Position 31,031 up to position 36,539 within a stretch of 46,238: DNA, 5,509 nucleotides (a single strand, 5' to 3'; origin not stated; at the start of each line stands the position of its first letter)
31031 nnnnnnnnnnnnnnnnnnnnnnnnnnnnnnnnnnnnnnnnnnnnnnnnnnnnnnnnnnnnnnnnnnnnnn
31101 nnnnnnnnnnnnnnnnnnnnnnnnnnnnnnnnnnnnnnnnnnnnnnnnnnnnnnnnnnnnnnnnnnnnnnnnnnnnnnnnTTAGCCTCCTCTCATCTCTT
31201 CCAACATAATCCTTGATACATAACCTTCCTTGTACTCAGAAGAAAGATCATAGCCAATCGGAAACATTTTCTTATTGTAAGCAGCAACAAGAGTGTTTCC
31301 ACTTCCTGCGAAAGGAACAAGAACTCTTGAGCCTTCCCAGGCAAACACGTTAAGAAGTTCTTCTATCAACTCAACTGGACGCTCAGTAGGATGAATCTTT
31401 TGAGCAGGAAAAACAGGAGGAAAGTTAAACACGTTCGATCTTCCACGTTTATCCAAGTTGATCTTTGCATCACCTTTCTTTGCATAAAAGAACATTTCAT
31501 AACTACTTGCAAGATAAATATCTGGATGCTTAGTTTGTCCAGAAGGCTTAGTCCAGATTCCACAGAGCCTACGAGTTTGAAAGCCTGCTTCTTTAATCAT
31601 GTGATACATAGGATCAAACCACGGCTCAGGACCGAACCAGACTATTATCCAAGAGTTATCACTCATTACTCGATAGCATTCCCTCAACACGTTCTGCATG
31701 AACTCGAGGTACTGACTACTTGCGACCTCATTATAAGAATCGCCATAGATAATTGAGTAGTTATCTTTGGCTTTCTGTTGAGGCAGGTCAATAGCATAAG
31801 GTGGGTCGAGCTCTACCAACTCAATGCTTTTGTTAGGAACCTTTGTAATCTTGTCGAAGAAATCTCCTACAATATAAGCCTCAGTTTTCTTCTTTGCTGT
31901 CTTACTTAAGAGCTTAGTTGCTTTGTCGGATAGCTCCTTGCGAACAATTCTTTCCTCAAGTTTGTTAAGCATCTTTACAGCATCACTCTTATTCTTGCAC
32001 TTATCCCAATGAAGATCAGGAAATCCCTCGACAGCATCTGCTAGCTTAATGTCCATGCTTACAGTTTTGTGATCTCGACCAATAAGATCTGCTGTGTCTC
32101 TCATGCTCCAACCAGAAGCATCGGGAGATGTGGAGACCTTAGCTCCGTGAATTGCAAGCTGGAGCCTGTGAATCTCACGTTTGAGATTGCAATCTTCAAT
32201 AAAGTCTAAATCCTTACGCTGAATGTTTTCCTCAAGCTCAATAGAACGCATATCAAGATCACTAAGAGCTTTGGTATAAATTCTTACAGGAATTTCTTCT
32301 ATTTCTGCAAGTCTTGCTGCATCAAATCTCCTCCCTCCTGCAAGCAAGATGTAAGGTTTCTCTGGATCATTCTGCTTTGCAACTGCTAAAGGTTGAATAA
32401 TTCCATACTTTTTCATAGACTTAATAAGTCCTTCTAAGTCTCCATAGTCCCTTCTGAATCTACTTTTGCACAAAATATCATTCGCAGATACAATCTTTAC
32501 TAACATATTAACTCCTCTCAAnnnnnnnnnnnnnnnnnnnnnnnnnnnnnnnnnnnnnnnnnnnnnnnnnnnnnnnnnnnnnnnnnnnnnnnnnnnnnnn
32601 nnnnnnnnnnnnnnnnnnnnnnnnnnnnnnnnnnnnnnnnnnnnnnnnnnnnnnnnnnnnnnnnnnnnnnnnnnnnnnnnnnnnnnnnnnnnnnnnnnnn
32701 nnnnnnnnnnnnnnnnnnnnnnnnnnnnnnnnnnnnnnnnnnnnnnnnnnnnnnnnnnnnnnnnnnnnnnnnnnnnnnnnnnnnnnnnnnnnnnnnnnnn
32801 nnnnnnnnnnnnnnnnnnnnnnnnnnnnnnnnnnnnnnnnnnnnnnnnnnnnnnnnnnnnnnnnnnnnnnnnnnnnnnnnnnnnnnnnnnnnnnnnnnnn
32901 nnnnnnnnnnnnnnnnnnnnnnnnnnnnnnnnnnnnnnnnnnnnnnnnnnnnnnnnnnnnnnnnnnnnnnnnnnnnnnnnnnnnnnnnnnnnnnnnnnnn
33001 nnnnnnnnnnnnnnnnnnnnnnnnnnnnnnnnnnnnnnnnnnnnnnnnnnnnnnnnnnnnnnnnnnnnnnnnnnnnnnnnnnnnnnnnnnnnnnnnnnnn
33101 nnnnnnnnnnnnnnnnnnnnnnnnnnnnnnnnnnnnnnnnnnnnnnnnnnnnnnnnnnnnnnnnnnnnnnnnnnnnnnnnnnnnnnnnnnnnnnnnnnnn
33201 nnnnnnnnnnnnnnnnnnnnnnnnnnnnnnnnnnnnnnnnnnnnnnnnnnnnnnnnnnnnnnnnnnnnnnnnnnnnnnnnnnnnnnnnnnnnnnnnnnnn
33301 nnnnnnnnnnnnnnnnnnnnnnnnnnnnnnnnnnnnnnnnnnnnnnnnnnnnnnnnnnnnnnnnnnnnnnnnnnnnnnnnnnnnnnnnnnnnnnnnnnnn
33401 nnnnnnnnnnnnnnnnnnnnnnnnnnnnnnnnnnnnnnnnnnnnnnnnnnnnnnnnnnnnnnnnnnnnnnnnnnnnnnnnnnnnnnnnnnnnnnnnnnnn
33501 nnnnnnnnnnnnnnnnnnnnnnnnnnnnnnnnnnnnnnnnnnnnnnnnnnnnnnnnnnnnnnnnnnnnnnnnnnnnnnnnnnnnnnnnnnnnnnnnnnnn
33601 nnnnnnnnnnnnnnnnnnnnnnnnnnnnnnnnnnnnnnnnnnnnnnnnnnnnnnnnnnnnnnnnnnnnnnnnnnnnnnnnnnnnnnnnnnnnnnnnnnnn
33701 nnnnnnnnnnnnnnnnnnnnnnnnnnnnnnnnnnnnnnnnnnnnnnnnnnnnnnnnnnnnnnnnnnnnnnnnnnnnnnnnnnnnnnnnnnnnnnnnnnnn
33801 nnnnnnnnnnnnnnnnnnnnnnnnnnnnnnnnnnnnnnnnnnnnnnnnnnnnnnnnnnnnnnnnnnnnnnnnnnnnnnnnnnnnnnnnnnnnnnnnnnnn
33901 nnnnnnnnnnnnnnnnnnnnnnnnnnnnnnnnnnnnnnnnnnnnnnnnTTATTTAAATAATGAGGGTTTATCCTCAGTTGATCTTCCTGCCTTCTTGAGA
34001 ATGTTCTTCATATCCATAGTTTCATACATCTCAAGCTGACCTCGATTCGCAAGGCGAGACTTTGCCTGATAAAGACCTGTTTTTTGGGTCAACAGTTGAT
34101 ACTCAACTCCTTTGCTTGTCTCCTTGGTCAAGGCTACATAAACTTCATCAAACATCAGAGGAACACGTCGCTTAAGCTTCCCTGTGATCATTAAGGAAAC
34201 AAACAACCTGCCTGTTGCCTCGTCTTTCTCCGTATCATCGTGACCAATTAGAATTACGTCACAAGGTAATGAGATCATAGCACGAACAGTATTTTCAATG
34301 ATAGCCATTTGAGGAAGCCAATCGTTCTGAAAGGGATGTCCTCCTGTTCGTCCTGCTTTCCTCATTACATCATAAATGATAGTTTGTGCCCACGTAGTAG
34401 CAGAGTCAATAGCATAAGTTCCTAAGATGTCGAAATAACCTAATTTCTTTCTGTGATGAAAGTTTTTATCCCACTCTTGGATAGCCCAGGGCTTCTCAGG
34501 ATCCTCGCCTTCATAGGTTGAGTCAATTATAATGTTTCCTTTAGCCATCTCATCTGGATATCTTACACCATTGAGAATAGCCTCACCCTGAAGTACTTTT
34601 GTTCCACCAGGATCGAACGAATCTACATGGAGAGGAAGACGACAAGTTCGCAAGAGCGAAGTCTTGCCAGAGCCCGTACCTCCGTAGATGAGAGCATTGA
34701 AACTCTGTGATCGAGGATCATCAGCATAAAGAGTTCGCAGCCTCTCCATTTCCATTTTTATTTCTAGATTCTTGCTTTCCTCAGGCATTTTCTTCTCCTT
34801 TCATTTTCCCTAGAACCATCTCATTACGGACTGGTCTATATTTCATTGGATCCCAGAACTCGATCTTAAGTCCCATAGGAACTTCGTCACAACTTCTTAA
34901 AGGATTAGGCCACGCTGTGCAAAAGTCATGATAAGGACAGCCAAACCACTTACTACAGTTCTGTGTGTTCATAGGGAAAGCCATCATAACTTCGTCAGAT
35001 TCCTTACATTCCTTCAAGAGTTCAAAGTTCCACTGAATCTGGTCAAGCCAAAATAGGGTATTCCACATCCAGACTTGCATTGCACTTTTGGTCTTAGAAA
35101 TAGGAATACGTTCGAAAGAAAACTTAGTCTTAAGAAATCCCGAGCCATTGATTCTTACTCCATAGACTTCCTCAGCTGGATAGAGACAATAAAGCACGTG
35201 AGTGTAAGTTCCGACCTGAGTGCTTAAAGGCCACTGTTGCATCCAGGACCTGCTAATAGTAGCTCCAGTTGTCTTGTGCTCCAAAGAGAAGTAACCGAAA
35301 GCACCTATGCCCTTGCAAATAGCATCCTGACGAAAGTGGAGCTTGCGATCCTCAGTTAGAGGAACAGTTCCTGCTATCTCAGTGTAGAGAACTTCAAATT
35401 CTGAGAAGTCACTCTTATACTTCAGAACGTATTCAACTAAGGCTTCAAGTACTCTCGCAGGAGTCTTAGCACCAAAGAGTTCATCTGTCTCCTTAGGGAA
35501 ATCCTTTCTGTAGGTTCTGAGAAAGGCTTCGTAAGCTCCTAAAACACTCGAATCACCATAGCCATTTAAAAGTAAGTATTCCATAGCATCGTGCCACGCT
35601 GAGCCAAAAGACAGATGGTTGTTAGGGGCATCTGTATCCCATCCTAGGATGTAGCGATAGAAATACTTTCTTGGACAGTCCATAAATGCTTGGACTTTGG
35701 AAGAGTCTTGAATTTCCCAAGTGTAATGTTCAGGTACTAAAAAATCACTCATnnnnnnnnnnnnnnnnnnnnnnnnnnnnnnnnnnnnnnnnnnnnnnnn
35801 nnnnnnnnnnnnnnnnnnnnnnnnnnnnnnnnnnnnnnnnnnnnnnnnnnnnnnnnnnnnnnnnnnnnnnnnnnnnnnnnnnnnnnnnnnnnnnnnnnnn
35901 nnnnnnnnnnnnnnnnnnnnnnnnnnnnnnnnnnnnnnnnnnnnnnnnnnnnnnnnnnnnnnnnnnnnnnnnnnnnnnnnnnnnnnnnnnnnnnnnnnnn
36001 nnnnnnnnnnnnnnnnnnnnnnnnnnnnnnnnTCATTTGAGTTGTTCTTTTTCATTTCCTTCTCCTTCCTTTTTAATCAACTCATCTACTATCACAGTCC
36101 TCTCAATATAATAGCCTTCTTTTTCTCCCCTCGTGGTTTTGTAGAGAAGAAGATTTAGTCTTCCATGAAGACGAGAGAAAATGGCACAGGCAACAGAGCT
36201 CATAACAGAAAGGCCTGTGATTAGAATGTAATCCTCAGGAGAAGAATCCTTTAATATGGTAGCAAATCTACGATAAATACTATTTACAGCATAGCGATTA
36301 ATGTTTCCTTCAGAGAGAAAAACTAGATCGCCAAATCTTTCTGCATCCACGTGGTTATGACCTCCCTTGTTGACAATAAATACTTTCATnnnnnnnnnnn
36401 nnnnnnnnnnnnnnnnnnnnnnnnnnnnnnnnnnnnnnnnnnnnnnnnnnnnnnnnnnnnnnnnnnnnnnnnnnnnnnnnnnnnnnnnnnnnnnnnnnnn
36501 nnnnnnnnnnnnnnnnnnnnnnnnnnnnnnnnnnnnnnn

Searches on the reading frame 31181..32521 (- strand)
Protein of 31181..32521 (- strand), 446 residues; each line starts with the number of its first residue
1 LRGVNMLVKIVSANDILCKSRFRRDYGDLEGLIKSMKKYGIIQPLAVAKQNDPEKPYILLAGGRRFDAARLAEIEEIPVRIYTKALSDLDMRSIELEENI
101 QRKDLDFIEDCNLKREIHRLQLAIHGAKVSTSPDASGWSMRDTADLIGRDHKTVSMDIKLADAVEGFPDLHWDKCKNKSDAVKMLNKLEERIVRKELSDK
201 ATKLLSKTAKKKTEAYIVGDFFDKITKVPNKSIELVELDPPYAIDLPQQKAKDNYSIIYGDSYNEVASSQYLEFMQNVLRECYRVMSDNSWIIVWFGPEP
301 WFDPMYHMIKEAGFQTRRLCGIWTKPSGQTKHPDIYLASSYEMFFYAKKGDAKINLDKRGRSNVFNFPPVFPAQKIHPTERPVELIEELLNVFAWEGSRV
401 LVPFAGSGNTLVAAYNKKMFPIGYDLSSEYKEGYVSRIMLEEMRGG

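Call 11: search_protein_families(library=pfam, proteins=[window:31181-32521:-], max_evalue=0.01)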
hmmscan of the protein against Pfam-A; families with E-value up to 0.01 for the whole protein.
window:31181-32521:- (446 aa): 3 families
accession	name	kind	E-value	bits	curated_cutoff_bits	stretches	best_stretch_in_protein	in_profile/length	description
PF01555.25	N6_N4_Mtase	-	2.2e-24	87.1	26.7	1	233-432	1-217/221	DNA methylase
PF02195.25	ParB_N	-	5.2e-13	49.3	26.3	1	9-101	9-95/95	ParB N-terminal domain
PF25212.1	HVO_A0114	-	0.0051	17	27.6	0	139-159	38-58/84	HVO_A0114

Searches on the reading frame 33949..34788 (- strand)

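Call 11: search_protein_families(library=pfam, proteins=[window:33949-34788:-], max_evalue=0.01)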
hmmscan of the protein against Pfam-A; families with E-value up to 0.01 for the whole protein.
window:33949-34788:- (279 aa): 2 families
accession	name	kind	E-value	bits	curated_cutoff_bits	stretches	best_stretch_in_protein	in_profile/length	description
PF13479.12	AAA_24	-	4.3e-14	53.3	27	1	31-246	4-195/195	AAA domain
PF13191.12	AAA_16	-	0.00022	22.2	32.6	1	13-53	8-48/167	AAA ATPase domain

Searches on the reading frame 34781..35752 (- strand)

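Call 11: search_protein_families(library=pfam, proteins=[window:34781-35752:-], max_evalue=0.01)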
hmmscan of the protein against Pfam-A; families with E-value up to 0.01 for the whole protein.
window:34781-35752:- (323 aa): 1 family
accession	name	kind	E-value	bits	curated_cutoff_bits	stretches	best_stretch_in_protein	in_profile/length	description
PF12705.13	PDDEXK_1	-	5.5e-10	40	22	1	18-190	5-172/247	PD-(D/E)XK nuclease superfamily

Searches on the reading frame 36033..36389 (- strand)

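Call 11: search_protein_families(library=pfam, proteins=[window:36033-36389:-], max_evalue=0.01)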
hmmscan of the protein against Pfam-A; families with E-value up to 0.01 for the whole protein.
window:36033-36389:- (118 aa): 1 family
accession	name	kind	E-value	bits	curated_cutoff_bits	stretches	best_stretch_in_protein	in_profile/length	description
PF23992.1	Pam3_gp32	-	7.5e-11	42.4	27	1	2-88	2-99/108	Phage Pam3 gp32-like protein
